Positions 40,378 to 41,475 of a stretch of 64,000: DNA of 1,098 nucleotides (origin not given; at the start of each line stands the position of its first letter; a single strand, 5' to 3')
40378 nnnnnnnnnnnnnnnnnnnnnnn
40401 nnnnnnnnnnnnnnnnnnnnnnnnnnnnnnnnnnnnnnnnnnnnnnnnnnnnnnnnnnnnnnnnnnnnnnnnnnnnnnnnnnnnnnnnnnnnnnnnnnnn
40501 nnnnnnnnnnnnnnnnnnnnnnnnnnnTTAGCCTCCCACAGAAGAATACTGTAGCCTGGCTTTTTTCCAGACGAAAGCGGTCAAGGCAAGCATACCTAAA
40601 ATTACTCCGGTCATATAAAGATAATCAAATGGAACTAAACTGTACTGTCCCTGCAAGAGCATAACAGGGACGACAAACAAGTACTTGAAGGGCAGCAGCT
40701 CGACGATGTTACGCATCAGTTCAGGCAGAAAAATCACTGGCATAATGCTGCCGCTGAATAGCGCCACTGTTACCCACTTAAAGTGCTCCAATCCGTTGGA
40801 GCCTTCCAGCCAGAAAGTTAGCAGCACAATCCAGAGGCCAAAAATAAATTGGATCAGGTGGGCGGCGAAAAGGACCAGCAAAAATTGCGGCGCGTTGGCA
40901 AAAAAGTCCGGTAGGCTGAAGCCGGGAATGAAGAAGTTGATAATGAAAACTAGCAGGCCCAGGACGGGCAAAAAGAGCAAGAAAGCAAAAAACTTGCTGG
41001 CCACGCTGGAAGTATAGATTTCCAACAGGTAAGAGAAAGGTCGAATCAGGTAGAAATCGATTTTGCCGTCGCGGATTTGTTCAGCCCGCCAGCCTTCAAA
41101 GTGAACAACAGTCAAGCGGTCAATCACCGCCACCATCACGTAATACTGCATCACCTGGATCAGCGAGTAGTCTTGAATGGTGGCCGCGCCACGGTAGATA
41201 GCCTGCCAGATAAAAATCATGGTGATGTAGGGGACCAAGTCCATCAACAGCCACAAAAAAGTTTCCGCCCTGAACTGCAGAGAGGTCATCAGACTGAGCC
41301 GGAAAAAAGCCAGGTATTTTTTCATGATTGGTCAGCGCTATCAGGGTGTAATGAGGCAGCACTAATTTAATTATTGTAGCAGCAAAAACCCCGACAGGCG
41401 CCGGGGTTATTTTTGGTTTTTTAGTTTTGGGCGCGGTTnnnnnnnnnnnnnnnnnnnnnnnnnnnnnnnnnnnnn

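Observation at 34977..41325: Operon of six paralogous ABC-2-type permeases around a single ATPase, ending in a small soluble protein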

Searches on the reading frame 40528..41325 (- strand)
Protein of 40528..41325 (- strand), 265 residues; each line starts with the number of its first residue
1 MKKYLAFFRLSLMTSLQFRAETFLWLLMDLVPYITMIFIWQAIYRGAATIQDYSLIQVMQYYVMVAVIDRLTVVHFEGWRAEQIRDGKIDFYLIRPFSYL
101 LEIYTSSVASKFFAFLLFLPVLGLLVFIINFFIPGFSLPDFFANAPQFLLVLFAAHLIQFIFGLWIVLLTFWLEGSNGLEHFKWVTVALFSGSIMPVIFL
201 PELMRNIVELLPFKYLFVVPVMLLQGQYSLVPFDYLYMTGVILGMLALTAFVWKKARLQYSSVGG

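Call 3: search_protein_families(library=pfam, proteins=[window:40528-41325:-], max_evalue=0.01)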
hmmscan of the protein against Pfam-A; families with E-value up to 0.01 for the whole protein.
window:40528-41325:- (265 aa): 1 family
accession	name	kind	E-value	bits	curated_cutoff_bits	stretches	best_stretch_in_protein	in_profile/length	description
PF06182.17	ABC2_membrane_6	-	3e-17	63.6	22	1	30-264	1-229/229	ABC-2 family transporter protein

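Call 4: search_protein_families(library=ncbifam, proteins=[window:40528-41325:-], max_evalue=0.01)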
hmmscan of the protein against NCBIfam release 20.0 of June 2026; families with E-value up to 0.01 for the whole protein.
window:40528-41325:- (265 aa): 0 families
